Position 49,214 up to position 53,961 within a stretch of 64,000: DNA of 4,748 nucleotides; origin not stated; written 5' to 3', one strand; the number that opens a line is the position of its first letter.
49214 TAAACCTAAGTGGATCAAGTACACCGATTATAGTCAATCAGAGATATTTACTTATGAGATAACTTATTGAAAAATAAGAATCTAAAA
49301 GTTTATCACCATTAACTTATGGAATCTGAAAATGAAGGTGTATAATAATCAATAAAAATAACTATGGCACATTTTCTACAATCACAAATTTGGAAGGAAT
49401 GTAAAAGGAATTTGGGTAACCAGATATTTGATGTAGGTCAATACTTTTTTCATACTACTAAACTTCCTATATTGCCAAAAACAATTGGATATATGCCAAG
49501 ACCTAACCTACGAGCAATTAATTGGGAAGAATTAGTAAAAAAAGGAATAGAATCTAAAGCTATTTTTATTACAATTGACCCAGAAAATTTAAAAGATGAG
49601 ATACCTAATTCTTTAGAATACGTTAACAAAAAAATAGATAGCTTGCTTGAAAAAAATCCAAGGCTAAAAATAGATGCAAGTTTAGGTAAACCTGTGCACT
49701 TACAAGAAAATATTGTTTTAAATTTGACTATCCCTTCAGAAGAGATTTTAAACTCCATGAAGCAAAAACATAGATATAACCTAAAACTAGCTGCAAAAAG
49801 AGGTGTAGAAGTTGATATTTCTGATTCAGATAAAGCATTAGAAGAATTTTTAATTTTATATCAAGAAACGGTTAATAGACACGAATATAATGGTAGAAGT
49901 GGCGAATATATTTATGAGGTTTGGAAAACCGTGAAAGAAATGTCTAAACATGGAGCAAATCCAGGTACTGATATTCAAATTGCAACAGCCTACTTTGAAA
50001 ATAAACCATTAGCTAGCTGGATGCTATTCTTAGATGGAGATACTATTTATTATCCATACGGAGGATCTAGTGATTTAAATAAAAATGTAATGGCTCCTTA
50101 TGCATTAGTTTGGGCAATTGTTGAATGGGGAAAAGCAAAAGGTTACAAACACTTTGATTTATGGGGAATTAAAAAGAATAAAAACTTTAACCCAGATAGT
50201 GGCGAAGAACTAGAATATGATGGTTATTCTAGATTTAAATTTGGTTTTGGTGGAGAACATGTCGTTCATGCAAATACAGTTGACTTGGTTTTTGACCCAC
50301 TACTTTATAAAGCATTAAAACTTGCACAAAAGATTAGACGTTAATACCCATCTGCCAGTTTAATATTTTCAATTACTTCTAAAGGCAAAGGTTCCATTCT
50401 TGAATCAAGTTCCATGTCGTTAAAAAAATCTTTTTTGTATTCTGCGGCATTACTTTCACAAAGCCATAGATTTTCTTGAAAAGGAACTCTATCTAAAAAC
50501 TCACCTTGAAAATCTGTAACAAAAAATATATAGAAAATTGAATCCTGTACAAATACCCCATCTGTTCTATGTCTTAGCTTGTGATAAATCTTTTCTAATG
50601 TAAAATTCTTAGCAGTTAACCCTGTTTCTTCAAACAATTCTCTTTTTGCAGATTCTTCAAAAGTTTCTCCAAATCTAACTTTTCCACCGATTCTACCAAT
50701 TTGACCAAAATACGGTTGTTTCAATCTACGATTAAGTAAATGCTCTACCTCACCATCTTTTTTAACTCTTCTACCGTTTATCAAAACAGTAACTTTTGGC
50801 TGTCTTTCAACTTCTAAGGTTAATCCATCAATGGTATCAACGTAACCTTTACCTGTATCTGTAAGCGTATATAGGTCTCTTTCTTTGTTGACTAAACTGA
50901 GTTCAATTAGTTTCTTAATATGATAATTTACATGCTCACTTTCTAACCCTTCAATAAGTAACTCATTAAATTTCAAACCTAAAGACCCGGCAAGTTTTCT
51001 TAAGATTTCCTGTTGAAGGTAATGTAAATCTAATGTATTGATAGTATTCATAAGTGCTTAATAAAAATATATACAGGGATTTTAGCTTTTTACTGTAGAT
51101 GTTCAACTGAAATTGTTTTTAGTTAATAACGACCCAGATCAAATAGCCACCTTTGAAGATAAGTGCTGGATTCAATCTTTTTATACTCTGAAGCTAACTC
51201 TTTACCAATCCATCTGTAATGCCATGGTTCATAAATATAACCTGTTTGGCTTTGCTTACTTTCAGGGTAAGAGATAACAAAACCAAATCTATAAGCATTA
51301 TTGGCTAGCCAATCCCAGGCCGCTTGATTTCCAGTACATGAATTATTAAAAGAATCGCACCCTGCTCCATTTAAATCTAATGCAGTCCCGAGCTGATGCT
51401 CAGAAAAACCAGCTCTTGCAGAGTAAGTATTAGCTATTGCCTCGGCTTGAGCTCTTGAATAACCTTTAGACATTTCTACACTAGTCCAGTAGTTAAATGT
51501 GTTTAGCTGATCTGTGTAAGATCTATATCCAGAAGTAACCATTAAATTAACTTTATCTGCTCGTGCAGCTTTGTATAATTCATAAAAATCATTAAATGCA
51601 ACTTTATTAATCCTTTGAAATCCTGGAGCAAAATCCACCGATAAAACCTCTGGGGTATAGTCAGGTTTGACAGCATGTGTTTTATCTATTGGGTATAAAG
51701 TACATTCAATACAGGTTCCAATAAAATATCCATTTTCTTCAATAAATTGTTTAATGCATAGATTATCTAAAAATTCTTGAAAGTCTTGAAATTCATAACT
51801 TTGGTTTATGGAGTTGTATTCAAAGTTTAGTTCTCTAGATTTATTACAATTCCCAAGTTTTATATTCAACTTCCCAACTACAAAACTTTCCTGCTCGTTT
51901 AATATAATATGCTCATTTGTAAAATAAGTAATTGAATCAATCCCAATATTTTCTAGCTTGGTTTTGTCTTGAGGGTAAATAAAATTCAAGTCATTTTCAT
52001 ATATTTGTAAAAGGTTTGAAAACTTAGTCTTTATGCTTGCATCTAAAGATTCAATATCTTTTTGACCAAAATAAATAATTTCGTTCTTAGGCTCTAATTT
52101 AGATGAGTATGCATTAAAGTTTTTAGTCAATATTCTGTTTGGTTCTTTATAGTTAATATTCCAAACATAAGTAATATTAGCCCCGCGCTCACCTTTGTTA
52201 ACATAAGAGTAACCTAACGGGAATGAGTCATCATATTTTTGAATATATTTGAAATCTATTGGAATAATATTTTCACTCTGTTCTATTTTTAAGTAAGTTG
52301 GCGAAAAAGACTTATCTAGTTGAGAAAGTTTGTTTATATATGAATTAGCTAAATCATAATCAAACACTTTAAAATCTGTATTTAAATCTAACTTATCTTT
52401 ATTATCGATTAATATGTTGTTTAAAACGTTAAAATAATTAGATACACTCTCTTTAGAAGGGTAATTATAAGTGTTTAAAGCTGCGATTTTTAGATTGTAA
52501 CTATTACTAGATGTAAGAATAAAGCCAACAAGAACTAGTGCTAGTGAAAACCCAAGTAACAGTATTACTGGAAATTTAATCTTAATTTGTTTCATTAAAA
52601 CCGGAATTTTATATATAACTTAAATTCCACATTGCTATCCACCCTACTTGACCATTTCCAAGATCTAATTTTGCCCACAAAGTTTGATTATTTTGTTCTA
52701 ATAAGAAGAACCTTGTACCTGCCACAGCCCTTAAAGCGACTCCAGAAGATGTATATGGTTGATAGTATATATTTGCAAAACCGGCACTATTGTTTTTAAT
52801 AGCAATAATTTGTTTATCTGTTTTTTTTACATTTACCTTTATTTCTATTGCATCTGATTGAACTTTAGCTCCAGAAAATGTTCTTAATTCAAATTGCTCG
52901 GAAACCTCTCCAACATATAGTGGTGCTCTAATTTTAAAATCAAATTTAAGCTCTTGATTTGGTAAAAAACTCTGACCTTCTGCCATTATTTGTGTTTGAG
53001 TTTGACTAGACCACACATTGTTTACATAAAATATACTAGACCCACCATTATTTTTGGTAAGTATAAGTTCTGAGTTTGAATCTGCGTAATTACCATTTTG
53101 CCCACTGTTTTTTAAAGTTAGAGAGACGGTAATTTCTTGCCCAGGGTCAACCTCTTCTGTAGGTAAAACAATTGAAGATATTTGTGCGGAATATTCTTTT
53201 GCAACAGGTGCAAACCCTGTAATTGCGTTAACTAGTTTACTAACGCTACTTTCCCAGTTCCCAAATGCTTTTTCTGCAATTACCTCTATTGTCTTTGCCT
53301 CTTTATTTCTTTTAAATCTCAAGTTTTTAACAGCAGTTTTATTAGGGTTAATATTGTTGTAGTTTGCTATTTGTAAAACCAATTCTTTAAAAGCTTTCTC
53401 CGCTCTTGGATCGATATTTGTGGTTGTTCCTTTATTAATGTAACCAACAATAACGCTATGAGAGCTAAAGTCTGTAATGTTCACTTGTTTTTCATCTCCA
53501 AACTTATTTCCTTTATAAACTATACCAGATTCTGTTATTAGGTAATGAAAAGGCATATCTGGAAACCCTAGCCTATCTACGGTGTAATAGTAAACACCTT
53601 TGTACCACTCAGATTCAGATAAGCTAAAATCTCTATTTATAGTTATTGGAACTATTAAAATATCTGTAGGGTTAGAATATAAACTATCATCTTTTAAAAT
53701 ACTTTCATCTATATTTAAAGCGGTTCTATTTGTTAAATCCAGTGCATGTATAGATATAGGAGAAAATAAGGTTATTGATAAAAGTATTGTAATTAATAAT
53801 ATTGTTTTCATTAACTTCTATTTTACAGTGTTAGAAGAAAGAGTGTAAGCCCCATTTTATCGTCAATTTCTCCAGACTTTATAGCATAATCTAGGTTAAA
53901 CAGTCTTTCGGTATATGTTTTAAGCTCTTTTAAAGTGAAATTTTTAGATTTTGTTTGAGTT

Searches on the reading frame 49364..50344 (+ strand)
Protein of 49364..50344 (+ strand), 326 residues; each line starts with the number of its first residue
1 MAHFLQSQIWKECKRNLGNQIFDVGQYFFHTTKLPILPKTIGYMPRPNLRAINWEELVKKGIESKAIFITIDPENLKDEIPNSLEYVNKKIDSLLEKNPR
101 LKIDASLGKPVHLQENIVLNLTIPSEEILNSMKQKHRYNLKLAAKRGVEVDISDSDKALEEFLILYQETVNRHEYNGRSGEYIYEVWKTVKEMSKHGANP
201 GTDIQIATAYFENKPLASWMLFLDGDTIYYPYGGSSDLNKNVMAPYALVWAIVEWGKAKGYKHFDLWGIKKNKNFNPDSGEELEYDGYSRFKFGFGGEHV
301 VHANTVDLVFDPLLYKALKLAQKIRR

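Call 53: search_protein_families(library=pfam, proteins=[window:49364-50344:+], max_evalue=0.00001)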
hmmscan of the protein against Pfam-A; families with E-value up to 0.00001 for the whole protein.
window:49364-50344:+ (326 aa): 2 families
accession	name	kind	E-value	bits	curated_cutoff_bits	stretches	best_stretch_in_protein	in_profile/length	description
PF02388.22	FemAB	-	6.8e-22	78.3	24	2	211-323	303-406/406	FemAB family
PF13480.13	Acetyltransf_6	-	2e-11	44.6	22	1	132-268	3-136/143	Acetyltransferase (GNAT) domain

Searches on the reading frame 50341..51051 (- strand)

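Call 53: search_protein_families(library=pfam, proteins=[window:50341-51051:-], max_evalue=0.00001)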
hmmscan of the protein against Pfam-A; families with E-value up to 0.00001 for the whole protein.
window:50341-51051:- (236 aa): 1 family
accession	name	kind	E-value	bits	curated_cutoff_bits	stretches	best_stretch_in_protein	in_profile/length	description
PF00293.34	NUDIX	-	7.4e-11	42.6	21.1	1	101-188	16-102/134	NUDIX domain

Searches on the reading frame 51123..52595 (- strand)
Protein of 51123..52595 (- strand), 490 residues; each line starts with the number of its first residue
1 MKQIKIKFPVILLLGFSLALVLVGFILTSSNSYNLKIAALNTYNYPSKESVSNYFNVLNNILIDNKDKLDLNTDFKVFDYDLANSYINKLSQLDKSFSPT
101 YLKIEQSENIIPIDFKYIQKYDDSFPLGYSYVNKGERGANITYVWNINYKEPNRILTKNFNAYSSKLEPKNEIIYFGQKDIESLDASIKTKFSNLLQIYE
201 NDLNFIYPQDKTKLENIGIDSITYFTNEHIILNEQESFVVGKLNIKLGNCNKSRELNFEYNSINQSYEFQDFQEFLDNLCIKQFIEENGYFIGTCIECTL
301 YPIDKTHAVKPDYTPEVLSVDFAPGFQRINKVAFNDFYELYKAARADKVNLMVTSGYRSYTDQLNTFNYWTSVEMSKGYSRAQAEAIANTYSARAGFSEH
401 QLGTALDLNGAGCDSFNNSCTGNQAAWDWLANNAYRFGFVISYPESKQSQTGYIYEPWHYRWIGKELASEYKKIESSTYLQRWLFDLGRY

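Call 53: search_protein_families(library=pfam, proteins=[window:51123-52595:-], max_evalue=0.00001)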
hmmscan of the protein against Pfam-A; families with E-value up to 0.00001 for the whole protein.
window:51123-52595:- (490 aa): 1 family
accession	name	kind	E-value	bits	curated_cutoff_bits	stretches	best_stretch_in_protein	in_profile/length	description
PF02557.22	VanY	-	1.2e-32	113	25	1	328-465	3-132/132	D-alanyl-D-alanine carboxypeptidase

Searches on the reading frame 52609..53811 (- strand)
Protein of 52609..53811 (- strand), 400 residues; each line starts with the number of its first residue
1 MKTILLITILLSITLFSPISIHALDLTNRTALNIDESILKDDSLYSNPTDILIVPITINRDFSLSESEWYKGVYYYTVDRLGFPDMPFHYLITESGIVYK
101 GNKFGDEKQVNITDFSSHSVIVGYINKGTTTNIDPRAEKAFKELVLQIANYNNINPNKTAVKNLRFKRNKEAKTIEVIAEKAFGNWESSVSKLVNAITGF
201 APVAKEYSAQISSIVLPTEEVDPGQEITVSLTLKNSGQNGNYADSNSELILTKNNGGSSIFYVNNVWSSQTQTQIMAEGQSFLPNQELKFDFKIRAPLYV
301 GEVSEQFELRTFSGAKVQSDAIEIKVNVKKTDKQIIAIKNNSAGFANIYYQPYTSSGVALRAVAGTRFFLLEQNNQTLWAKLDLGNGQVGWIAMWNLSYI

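Call 53: search_protein_families(library=pfam, proteins=[window:52609-53811:-], max_evalue=0.00001)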
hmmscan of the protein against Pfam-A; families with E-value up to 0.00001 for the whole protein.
window:52609-53811:- (400 aa): 1 family
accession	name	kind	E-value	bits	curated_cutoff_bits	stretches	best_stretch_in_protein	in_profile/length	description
PF16158.11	N_BRCA1_IG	-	7e-06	27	28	0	219-328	6-108/108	Ig-like domain from next to BRCA1 gene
